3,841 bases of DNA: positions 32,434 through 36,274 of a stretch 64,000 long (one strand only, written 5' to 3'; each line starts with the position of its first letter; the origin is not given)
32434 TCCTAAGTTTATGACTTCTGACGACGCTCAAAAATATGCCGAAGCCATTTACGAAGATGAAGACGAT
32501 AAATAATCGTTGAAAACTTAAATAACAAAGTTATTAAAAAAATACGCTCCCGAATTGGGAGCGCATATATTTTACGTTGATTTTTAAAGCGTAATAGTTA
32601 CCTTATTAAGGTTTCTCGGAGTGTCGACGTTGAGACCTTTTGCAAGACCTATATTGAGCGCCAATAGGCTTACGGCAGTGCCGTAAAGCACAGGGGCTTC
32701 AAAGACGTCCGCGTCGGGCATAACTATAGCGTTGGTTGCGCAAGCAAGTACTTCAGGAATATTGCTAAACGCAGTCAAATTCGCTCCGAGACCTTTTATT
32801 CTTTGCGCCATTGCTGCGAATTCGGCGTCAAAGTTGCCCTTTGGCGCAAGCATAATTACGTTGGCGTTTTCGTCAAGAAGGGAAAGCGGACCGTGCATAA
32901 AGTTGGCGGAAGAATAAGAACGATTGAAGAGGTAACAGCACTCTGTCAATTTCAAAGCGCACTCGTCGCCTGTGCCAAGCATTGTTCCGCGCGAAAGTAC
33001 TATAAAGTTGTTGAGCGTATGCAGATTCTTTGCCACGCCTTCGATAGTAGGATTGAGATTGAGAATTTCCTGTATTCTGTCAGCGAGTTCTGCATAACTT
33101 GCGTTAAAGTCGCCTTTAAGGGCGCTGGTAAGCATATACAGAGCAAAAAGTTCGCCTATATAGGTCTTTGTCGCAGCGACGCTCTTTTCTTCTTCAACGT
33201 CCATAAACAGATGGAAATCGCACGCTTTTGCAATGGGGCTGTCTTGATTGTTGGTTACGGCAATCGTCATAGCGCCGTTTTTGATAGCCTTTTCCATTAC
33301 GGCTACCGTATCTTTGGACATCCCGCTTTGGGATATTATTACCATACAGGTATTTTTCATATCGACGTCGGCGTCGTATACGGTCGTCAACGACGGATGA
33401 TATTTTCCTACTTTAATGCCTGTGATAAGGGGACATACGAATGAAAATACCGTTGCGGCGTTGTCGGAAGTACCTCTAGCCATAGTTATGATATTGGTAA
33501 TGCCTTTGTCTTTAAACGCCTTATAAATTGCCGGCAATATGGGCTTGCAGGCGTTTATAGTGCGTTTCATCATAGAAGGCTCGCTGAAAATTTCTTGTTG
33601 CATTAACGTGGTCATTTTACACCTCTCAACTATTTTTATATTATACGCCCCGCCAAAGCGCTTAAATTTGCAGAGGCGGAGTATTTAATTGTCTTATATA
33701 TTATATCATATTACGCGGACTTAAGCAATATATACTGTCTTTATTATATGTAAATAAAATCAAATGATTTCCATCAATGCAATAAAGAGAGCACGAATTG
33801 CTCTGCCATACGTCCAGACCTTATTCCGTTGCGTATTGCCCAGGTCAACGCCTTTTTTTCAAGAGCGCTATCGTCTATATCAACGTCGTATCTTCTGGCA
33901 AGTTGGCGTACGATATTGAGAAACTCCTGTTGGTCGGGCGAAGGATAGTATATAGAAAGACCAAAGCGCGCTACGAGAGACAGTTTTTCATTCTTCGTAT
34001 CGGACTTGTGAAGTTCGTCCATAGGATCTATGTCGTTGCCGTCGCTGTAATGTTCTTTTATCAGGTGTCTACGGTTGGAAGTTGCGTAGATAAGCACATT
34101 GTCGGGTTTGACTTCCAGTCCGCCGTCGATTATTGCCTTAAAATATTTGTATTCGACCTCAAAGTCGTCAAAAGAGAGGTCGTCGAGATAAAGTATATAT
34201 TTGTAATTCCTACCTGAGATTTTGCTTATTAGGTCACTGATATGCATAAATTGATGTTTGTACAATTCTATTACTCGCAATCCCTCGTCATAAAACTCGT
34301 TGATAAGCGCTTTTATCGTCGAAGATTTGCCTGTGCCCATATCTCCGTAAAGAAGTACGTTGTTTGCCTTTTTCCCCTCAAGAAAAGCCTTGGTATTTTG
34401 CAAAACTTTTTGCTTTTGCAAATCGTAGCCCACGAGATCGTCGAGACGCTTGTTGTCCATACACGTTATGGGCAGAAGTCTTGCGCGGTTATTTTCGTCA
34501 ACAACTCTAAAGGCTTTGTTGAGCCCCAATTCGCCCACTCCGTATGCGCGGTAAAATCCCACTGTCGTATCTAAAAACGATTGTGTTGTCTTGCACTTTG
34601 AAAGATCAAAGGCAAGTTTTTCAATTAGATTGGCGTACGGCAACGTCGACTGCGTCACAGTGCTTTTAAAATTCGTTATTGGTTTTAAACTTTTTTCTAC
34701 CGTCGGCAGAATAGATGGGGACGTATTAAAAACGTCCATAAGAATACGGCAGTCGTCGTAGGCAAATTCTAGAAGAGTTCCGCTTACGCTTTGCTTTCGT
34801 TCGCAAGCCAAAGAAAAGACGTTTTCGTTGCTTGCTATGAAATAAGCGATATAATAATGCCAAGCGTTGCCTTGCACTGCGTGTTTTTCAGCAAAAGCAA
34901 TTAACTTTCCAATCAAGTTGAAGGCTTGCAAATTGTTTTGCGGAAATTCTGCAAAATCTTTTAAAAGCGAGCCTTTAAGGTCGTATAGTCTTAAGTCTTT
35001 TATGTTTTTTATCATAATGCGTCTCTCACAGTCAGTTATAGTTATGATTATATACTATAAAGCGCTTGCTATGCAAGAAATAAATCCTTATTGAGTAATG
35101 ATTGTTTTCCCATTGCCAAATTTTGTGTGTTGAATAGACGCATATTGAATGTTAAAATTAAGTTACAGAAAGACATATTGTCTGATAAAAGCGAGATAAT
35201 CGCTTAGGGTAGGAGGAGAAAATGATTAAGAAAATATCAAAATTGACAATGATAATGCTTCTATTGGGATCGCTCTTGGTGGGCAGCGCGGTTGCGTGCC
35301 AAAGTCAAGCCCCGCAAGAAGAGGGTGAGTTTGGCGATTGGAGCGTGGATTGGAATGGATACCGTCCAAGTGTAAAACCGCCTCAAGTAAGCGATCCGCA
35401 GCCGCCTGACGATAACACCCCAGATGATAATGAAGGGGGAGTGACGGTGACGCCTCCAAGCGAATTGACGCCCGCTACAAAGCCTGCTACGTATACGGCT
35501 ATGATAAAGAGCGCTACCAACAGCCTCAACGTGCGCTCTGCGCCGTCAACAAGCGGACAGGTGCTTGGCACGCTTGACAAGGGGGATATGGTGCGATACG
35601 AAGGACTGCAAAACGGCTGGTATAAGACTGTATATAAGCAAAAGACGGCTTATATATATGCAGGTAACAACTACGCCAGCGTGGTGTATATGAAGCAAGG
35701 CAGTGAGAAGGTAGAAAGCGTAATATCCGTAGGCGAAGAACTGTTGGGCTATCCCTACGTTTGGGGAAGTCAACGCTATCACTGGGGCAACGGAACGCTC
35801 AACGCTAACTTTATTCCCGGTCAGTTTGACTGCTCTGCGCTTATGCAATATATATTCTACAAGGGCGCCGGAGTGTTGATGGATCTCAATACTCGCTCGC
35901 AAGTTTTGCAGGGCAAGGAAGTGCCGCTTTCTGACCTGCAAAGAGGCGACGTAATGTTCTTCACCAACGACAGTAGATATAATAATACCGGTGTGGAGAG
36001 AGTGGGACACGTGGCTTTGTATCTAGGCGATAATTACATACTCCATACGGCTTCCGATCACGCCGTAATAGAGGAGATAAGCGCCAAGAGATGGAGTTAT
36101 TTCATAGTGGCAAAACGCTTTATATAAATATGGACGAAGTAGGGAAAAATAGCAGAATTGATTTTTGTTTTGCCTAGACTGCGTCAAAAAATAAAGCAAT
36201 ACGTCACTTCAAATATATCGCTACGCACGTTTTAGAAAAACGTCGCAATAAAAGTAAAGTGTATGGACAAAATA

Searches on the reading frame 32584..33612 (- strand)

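Call 39: search_protein_families(library=pfam, proteins=[window:32584-33612:-], max_evalue=0.001)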
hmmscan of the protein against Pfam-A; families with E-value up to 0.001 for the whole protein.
window:32584-33612:- (342 aa): 1 family
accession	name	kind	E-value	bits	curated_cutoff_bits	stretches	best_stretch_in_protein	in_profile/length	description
PF01380.27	SIS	-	7.5e-25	87.7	25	2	40-163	7-130/131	SIS domain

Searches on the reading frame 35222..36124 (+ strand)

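Call 39: search_protein_families(library=pfam, proteins=[window:35222-36124:+], max_evalue=0.001)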
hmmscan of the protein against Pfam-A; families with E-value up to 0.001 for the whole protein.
window:35222-36124:+ (301 aa): 2 families
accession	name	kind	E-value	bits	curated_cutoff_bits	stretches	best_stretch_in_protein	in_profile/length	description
PF00877.26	NLPC_P60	-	8.2e-19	68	23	1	178-296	3-101/105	NlpC/P60 family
PF08239.17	SH3_3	-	1.3e-12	48.2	27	1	101-148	2-51/54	Bacterial SH3 domain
